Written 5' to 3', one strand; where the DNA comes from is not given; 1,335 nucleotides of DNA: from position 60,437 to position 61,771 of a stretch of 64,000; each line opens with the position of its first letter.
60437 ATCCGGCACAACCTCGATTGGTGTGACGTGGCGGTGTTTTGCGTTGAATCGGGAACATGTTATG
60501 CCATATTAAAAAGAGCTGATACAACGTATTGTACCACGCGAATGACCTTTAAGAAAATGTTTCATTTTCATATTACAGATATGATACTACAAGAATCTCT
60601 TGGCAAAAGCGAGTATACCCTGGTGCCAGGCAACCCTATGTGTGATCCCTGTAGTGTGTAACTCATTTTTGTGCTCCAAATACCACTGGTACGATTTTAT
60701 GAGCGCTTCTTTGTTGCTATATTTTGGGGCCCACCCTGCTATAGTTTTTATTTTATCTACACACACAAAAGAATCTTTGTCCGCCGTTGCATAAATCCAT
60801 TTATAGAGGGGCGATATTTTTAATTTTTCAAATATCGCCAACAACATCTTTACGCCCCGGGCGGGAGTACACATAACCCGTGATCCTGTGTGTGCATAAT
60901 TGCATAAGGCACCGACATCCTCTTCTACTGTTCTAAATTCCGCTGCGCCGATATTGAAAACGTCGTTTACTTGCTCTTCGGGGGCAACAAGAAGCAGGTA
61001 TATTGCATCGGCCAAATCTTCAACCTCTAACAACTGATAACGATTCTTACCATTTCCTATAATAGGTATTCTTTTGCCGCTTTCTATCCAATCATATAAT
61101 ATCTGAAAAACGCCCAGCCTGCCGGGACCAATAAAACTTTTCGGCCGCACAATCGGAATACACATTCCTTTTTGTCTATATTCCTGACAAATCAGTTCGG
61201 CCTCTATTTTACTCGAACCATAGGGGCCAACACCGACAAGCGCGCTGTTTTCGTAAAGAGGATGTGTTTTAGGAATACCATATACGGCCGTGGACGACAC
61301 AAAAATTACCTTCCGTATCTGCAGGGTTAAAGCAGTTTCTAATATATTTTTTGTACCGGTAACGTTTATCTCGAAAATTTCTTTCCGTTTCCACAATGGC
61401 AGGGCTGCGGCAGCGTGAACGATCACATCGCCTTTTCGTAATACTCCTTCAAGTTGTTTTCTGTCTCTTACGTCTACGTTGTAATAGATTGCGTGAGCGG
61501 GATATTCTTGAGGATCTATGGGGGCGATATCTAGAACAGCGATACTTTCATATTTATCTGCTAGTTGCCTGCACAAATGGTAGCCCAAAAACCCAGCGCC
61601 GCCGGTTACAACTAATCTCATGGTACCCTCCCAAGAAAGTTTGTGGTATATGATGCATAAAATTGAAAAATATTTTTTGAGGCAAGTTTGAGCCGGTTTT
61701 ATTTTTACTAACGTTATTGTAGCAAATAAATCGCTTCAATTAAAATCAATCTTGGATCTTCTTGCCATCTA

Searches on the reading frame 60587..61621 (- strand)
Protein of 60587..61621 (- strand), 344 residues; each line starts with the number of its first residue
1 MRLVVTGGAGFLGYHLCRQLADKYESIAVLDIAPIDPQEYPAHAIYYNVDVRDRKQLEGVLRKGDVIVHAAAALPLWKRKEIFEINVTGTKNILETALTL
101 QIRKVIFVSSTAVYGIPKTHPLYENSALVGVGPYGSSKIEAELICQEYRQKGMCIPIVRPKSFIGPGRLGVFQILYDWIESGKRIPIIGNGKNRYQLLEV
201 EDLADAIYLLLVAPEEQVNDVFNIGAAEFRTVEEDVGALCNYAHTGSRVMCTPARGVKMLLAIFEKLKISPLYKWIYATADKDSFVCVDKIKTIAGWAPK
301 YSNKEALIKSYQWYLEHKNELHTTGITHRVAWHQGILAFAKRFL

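Call 50: search_protein_families(library=pfam, proteins=[window:60587-61621:-], max_evalue=0.00001)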
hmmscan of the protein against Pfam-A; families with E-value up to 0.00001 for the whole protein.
window:60587-61621:- (344 aa): 7 families
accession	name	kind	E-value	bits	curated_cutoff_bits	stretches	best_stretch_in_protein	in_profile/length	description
PF01370.27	Epimerase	-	4.5e-41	141.3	20.9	1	4-225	2-240/240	NAD dependent epimerase/dehydratase family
PF01073.25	3Beta_HSD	-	8.2e-23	81.2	22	1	4-209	1-227/280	3-beta hydroxysteroid dehydrogenase/isomerase family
PF16363.11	GDP_Man_Dehyd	-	2.1e-22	80.5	27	1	5-306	2-328/332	GDP-mannose 4,6 dehydratase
PF07993.18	NAD_binding_4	-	3.4e-15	56.3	20.1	1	57-173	82-217/258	Male sterility protein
PF04321.23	RmlD_sub_bind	-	1.9e-11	44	27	1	1-151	1-142/287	RmlD substrate binding domain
PF02719.21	Polysacc_synt_2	-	3.2e-11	43.4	20.2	1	4-111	2-129/293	Polysaccharide biosynthesis protein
PF13460.12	NAD_binding_10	-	5.8e-07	30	27.2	1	7-162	1-145/184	NAD(P)H-binding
